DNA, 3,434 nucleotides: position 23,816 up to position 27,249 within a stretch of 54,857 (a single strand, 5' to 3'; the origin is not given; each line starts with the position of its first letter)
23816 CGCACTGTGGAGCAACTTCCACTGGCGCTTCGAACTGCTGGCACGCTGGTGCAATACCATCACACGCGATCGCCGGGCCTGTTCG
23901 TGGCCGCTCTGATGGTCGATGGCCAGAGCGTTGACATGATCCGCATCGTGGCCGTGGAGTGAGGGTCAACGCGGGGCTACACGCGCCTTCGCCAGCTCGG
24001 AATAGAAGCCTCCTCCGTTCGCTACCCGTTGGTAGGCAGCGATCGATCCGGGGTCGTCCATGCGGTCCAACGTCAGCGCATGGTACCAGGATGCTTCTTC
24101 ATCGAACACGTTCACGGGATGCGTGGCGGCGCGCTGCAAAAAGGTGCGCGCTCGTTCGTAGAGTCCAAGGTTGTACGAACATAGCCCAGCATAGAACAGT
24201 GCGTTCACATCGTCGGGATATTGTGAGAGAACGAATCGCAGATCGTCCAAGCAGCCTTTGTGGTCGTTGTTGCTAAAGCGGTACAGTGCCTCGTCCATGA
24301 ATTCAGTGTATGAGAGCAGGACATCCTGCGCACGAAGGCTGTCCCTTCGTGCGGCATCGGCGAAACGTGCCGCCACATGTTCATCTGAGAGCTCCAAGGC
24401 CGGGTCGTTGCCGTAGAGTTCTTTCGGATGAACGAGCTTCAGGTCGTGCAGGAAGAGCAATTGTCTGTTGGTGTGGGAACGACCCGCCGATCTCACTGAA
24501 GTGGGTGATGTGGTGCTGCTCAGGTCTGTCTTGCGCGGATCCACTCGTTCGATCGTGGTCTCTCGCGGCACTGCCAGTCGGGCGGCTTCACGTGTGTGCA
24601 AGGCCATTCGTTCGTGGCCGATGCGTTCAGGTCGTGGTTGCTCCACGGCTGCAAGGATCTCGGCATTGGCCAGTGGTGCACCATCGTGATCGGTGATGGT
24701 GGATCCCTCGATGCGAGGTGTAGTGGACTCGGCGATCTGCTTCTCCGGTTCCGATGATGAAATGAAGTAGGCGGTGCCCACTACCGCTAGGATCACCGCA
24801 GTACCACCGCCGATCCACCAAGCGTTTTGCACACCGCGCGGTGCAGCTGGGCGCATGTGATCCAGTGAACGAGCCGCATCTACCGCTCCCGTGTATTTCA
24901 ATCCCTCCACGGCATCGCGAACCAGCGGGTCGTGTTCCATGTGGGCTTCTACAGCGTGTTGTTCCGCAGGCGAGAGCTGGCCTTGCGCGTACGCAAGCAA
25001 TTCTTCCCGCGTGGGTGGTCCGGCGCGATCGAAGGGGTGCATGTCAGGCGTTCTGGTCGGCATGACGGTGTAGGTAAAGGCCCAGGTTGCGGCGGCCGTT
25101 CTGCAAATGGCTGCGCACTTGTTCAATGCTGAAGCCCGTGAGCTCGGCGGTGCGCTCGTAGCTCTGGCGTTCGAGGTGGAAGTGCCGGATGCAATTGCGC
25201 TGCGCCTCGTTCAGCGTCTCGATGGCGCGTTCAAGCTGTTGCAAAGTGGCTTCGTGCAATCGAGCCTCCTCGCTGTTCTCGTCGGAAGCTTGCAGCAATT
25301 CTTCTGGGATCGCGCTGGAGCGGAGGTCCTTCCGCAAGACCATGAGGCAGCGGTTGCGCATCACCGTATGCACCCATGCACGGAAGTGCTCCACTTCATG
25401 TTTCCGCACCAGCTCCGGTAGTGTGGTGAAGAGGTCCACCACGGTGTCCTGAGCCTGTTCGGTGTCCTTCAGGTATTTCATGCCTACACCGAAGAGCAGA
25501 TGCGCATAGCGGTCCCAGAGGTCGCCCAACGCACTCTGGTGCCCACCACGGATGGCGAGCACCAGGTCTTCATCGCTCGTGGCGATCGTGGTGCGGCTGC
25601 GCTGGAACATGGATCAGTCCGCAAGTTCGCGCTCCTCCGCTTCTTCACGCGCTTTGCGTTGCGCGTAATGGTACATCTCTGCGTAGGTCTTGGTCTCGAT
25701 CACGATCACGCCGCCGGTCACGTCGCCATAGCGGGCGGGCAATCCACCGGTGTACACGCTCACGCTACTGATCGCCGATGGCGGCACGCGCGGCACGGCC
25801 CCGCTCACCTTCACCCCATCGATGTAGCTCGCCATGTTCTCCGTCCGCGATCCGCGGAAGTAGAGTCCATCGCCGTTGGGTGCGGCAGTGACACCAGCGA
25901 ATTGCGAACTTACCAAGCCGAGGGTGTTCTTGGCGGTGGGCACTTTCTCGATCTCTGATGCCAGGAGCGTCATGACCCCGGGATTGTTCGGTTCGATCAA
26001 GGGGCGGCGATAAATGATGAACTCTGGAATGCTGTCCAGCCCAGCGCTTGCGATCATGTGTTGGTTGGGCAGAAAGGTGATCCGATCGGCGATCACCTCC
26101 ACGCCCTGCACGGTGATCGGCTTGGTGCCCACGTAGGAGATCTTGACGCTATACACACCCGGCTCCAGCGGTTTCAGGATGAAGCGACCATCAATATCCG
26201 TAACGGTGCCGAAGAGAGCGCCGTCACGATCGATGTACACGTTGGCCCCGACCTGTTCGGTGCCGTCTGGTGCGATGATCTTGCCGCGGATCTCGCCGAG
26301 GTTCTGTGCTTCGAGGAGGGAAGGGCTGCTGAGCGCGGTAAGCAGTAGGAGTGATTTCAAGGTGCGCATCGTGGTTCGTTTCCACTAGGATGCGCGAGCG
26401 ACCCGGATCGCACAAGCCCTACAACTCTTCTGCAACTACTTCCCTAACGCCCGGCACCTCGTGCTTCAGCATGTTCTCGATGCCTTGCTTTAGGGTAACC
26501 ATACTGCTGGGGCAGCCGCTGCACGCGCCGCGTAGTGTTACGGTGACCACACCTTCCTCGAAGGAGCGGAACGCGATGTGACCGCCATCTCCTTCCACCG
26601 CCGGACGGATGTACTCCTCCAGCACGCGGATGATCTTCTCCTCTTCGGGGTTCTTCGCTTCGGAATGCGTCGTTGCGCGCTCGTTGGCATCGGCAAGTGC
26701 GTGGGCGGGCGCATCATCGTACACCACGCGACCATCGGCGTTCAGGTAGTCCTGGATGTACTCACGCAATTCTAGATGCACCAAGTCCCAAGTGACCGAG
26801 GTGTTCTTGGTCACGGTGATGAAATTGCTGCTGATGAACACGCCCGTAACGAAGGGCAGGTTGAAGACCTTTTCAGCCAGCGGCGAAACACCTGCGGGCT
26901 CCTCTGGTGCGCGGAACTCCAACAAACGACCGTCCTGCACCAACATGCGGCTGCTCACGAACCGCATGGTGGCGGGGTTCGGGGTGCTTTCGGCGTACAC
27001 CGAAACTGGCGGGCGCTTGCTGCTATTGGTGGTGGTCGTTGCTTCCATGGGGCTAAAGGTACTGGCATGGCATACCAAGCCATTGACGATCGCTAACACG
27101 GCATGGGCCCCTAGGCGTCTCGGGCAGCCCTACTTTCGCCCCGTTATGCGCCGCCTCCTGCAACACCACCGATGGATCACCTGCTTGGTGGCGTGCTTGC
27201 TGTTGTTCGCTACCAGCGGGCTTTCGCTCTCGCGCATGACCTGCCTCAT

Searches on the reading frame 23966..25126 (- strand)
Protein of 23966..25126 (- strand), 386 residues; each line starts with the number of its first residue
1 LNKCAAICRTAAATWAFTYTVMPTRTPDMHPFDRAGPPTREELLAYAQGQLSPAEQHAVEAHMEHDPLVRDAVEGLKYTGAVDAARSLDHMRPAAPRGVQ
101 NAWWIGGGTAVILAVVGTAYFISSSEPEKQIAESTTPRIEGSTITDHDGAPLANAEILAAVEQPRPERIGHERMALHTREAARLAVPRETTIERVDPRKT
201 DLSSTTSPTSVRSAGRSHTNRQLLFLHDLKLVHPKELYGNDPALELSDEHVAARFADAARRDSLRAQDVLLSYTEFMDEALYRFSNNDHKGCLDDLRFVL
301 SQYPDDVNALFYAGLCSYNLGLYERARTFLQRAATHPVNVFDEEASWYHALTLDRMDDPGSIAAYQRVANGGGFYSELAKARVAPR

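Call 62: search_protein_families(library=pfam, proteins=[window:23966-25126:-], max_evalue=0.001)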
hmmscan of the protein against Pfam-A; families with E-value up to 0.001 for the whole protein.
window:23966-25126:- (386 aa): 2 families
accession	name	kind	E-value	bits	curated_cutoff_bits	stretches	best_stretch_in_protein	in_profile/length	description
PF13174.12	TPR_6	-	7.6e-06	26.7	26.3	0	309-333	2-26/33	Tetratricopeptide repeat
PF13432.12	TPR_16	-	7.5e-05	23.5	32.7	1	278-334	2-58/65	Tetratricopeptide repeat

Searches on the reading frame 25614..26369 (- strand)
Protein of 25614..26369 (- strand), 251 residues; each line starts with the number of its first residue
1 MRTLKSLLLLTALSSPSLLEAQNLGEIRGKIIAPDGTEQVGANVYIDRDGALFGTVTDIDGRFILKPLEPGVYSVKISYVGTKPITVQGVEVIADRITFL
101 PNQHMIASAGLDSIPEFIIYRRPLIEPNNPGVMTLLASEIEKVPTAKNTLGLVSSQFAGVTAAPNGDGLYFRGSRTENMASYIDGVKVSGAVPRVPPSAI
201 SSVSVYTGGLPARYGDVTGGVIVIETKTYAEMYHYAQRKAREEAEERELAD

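Call 62: search_protein_families(library=pfam, proteins=[window:25614-26369:-], max_evalue=0.001)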
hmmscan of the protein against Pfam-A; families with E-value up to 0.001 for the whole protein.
window:25614-26369:- (251 aa): 3 families
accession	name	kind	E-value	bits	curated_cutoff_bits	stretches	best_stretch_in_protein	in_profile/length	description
PF13620.12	CarboxypepD_reg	-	1.4e-12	48.2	32.3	1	27-96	2-73/82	Carboxypeptidase regulatory-like domain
PF13715.12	CarbopepD_reg_2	-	4.6e-09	36.6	32.2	1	27-87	1-60/88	CarboxypepD_reg-like domain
PF07715.20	Plug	-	9.9e-08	32.9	23.9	1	137-221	14-107/107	TonB-dependent Receptor Plug Domain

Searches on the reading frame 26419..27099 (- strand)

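Call 62: search_protein_families(library=pfam, proteins=[window:26419-27099:-], max_evalue=0.001)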
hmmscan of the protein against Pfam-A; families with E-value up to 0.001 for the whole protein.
window:26419-27099:- (226 aa): 2 families
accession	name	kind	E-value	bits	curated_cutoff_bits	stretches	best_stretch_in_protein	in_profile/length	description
PF01106.22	NifU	-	2.7e-27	95.1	27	1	158-222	3-67/67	NifU-like domain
PF08712.16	Nfu_N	-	4.6e-25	87.9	27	1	34-121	1-87/88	Scaffold protein Nfu/NifU N terminal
